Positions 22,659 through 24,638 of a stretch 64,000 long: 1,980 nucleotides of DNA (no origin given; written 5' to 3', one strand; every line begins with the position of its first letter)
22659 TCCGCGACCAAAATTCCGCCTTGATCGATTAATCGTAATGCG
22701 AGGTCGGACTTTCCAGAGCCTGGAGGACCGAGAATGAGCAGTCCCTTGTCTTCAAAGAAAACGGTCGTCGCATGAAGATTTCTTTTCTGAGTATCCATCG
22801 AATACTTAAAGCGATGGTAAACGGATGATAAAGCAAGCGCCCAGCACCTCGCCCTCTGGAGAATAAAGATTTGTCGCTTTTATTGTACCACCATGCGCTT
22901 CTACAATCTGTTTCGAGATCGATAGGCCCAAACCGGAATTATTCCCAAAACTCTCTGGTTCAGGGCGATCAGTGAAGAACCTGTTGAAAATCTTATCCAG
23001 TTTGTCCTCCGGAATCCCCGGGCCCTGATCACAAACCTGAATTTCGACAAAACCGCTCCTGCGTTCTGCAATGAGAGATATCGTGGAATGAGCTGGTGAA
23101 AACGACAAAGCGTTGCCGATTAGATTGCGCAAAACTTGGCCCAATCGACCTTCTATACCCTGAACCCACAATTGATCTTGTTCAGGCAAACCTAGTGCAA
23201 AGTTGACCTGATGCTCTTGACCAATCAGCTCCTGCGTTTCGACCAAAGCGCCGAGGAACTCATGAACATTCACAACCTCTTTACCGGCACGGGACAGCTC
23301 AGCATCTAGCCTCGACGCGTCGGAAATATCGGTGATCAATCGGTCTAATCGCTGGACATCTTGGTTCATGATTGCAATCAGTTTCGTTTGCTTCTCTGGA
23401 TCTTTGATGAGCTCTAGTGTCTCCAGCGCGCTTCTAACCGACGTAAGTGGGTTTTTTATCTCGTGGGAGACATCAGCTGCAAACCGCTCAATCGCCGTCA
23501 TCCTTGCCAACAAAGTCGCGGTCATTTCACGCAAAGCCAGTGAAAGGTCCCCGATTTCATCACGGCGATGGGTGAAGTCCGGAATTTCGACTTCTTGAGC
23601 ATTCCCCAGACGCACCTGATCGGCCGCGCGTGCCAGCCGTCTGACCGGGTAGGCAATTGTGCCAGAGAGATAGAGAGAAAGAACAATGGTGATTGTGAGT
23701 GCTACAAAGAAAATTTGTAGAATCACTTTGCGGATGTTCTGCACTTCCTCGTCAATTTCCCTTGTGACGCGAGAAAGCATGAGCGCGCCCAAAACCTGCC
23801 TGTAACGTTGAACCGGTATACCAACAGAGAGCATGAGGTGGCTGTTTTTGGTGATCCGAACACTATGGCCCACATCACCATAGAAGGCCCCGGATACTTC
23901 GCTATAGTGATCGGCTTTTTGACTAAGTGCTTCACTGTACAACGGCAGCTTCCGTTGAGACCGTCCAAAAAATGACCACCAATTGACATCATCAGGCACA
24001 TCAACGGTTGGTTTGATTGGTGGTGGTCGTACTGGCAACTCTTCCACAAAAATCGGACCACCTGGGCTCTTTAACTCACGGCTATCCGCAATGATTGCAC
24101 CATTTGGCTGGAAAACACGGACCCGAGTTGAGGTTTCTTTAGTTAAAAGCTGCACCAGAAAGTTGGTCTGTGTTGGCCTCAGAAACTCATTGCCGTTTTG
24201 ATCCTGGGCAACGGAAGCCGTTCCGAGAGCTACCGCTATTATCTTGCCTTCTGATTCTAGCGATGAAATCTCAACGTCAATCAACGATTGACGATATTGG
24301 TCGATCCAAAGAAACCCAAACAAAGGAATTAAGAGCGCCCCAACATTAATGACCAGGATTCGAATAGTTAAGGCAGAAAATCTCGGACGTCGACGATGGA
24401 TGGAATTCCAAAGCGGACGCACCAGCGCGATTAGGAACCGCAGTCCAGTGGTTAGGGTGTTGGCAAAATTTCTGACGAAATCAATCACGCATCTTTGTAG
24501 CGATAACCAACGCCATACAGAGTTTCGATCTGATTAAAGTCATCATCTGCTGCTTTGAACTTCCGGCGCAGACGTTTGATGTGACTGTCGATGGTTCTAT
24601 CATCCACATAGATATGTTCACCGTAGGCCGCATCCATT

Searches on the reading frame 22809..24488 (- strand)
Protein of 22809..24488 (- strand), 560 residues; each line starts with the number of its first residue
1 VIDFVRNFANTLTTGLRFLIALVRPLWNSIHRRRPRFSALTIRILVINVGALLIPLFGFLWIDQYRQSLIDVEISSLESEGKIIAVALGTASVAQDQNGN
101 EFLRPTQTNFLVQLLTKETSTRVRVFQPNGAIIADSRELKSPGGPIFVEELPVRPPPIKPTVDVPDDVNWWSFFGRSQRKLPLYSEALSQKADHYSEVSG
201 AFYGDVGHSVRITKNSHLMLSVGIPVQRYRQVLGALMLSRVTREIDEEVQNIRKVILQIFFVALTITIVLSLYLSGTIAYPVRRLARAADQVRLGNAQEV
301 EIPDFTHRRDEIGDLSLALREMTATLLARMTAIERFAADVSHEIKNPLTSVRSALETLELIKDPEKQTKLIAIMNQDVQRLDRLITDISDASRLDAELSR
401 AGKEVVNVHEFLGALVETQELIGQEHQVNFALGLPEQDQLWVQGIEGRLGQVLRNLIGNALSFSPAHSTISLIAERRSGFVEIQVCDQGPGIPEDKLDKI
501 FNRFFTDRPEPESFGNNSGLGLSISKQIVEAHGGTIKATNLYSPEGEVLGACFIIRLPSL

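Call 56: search_protein_families(library=ncbifam, proteins=[window:22809-24488:-], max_evalue=1e-10)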
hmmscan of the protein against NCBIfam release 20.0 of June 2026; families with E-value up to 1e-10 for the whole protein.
window:22809-24488:- (560 aa): 69 families (the best 25 are shown)
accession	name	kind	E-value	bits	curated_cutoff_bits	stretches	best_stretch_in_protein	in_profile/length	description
NF058527.1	HistKinChvGCaul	equivalog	4.4e-139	464.6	740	1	33-559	24-533/535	two-component sensor histidine kinase ChvG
NF033092.0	HK_WalK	equivalog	2.1e-59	201.6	725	2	335-541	374-581/594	cell wall metabolism sensor histidine kinase WalK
NF008312.0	PRK11100.1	equivalog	2.2e-54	185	356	1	214-542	142-462/477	two-component system sensor histidine kinase CreC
TIGR03785.1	marine_sort_HK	equivalog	1.1e-48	166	612.2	1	196-558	347-703/703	proteobacterial dedicated sortase system histidine kinase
NF046044.1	PnpS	equivalog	1.5e-41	142.7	400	1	311-558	149-390/390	two-component system histidine kinase PnpS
NF012163.2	BaeS_SmeS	equivalog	3.1e-41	141.8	500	1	229-545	135-447/457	sensor histidine kinase efflux regulator BaeS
TIGR02966.1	phoR_proteo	equivalog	3.1e-41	141.5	334.2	1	334-538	115-319/333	phosphate regulon sensor histidine kinase PhoR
NF040691.1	MtrAB_MtrB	equivalog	4.4e-40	138.1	450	1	222-558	156-491/507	MtrAB system histidine kinase MtrB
NF008468.0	PRK11360.1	equivalog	1.8e-38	132.4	646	1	329-558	392-607/616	two-component system sensor histidine kinase AtoS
NF045900.1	HisKinCpxALeg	equivalog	1.2e-37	129.7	800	1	257-541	147-438/451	two-component system sensor histidine kinase CpxA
TIGR01386.1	cztS_silS_copS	subfamily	3.4e-37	128.5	292.55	1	210-539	121-444/457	heavy metal sensor histidine kinase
NF041735.1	hist_kin_RppB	equivalog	4.4e-36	124.6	400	1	332-558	215-438/438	two-component system sensor histidine kinase RppB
NF041210.1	his_kin_PieS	equivalog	1.7e-35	122.9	850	1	216-559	129-470/474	two component system sensor histidine kinase PieS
NF007837.0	PRK10549.1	equivalog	4.2e-34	118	603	1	238-540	147-444/466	envelope stress sensor histidine kinase BaeS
NF007007.0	PRK09470.1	equivalog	1.4e-33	116.6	486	1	244-540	158-445/463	envelope stress sensor histidine kinase CpxA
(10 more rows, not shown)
